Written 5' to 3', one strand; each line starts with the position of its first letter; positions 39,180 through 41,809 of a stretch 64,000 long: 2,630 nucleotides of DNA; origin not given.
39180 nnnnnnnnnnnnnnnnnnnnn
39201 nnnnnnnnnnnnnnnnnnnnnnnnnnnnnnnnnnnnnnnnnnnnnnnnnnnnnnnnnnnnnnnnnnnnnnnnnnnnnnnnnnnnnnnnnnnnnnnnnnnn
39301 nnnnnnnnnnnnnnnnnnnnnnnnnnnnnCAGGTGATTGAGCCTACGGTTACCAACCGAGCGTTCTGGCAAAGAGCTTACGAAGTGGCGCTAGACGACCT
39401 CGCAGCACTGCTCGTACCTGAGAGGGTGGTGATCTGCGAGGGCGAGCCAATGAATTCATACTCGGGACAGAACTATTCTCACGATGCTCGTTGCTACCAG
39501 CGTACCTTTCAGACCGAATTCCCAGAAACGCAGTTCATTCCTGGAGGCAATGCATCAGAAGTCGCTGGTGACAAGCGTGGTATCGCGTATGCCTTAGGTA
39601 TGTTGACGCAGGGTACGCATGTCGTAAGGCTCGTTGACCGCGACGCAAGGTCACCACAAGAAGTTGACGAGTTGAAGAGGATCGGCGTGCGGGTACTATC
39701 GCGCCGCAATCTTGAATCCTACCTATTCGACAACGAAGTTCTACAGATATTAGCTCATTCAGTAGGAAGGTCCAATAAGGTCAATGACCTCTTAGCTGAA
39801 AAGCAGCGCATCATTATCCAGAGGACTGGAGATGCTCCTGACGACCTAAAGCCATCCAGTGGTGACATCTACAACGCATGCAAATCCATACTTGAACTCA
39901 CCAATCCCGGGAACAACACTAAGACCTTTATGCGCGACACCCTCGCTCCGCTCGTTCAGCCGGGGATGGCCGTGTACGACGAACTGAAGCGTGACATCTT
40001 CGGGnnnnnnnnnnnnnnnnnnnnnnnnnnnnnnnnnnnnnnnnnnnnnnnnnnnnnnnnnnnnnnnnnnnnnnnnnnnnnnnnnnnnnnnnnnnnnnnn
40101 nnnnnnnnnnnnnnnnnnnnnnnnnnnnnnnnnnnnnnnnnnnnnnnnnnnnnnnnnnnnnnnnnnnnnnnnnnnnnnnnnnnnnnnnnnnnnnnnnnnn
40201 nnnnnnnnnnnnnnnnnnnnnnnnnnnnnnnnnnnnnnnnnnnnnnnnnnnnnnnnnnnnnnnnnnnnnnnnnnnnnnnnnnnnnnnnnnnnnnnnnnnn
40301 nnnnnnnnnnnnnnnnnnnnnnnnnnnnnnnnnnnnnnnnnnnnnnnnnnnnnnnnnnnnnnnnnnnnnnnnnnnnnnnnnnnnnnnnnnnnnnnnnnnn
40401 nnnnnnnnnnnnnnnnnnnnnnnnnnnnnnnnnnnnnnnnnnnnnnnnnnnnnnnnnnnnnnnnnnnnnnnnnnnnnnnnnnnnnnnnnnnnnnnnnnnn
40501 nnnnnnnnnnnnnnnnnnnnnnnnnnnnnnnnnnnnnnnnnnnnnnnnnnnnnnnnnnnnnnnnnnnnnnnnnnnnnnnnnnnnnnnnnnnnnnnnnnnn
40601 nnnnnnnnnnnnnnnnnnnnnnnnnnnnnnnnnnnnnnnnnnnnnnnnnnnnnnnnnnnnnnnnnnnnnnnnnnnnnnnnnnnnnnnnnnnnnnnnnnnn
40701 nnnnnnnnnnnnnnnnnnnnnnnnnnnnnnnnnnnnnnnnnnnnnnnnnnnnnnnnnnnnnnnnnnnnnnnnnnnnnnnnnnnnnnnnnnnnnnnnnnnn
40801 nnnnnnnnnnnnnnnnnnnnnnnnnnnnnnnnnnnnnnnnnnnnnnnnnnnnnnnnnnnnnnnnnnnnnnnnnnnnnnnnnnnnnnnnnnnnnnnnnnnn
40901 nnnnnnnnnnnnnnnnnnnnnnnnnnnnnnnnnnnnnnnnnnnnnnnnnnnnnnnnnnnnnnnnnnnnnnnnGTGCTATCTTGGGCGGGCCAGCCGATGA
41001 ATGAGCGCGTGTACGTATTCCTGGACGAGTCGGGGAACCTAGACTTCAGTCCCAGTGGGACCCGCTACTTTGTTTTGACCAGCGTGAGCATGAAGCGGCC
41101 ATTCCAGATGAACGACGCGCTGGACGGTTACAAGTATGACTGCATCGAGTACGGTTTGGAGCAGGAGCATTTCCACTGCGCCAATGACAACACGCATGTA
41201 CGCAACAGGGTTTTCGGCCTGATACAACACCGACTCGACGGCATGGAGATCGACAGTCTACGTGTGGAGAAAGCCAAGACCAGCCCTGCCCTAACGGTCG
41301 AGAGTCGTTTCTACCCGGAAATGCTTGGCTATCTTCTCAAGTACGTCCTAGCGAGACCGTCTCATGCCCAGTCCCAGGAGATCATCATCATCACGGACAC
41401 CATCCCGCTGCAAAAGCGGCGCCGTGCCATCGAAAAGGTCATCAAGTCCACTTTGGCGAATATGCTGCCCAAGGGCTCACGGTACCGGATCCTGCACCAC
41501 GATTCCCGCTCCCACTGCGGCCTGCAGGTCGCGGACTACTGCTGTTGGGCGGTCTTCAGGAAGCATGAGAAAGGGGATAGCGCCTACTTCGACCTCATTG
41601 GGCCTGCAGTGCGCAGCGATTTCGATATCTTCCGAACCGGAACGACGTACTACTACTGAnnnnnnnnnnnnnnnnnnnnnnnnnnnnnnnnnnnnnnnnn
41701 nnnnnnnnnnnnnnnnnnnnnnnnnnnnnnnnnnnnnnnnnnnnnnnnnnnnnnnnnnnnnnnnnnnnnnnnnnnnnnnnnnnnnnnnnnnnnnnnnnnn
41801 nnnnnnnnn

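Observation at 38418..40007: Single-polypeptide ABC-ATPase + Toprim/DUF4435-like protein embedded inside the type I R-M operon (fused PARIS-like candidate)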

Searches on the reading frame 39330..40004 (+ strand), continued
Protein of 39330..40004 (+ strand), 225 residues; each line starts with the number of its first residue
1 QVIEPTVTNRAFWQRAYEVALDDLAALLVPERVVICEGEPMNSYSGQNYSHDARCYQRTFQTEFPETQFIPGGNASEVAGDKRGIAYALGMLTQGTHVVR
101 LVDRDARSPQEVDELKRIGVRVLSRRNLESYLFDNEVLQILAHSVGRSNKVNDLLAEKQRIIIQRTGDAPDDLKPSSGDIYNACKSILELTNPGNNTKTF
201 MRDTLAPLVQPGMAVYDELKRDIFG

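Call 66: fold_search(model_id=the predicted structure, library=viral)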
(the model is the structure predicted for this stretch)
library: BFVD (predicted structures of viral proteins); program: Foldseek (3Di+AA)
matches with E <= 10: 480; with E <= 0.001: 0
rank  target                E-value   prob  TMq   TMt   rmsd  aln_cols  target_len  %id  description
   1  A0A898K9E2            2.9e-02  0.33  0.21  0.19  17.4       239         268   15  (no name in the UniProt tables at hand)
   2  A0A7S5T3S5            4.1e-02  0.25  0.23  0.12  18.4       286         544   12  (no name in the UniProt tables at hand)
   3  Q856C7                5.4e-02  0.90  0.27  0.22  11.1       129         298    9  PE-PPE domain-containing protein [Mycobacterium phage Barnyard]
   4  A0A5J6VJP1            6.0e-02  0.57  0.22  0.14  17.9       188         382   10  VWFA domain-containing protein [Megaviridae environmental sample]
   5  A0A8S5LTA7            6.4e-02  0.75  0.32  0.33  11.6       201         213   16  RloB-like protein [Myoviridae sp. ct25F5]
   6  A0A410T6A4            1.0e-01  0.28  0.26  0.21  11.3       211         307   13  (no name in the UniProt tables at hand)
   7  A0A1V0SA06            1.0e-01  0.28  0.25  0.12  11.9       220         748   12  AAA domain protein [Catovirus CTV1]
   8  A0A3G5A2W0            1.2e-01  0.18  0.17  0.18  18.4       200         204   10  carbonic anhydrase [Harvfovirus sp.]
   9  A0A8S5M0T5            1.5e-01  0.15  0.20  0.23  17.8       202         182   14  DUF4406 domain-containing protein [Siphoviridae sp. ctLAw30]
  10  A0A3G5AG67            1.5e-01  0.09  0.14  0.09  17.1       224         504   12  Flap endonuclease 1 [Solumvirus sp.]
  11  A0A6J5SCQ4            1.6e-01  0.16  0.22  0.10  10.9       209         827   10  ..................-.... domain-containing protein [uncultured Caudovirales phage]
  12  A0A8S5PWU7            1.7e-01  0.51  0.24  0.18  10.3       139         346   12  Peptidase [Myoviridae sp. ctWiL39]
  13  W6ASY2                1.7e-01  0.25  0.25  0.29  12.3       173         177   12  (no name in the UniProt tables at hand)
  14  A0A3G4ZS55            1.9e-01  0.23  0.20  0.14  13.1       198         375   13  VWFA domain-containing protein [Barrevirus sp.]
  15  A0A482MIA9            1.9e-01  0.11  0.20  0.11  17.5       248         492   11  Putative DHD superfamily phosphohydrolase [Nodularia phage vB_NspS-kac65v161]
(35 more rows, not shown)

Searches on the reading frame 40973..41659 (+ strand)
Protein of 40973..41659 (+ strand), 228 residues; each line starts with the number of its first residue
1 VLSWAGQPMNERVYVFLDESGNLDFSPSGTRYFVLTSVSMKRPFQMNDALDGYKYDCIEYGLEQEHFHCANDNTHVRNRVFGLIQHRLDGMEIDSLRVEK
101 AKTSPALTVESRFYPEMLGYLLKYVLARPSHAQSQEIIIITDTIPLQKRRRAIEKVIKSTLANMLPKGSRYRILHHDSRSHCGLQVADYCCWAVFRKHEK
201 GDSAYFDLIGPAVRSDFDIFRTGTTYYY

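Call 5: search_protein_families(library=pfam, proteins=[window:40973-41659:+], max_evalue=0.01)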
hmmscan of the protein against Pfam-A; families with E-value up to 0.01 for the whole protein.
window:40973-41659:+ (228 aa): 1 family
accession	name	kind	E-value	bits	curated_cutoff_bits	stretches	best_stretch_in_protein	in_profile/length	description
PF12686.12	DUF3800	-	8e-17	62.7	21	1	14-197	1-149/149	Protein of unknown function (DUF3800)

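Call 6: search_protein_families(library=padloc, proteins=[window:40973-41659:+], max_evalue=0.01)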
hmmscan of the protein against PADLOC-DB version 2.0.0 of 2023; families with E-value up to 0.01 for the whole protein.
window:40973-41659:+ (228 aa): 1 family
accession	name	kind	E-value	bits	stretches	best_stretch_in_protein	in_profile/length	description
PDLC02917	DUF3800_VII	-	9.8e-08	29.7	1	10-200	2-191/233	-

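Call 8: search_protein_families(library=ncbifam, proteins=[window:40973-41659:+], max_evalue=1)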
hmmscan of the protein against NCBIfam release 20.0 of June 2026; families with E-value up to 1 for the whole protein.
window:40973-41659:+ (228 aa): 1 family
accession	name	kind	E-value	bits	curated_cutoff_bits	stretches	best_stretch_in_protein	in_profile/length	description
NF003428.0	PRK04923.1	equivalog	0.031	13.4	536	1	136-178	271-312/319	ribose-phosphate diphosphokinase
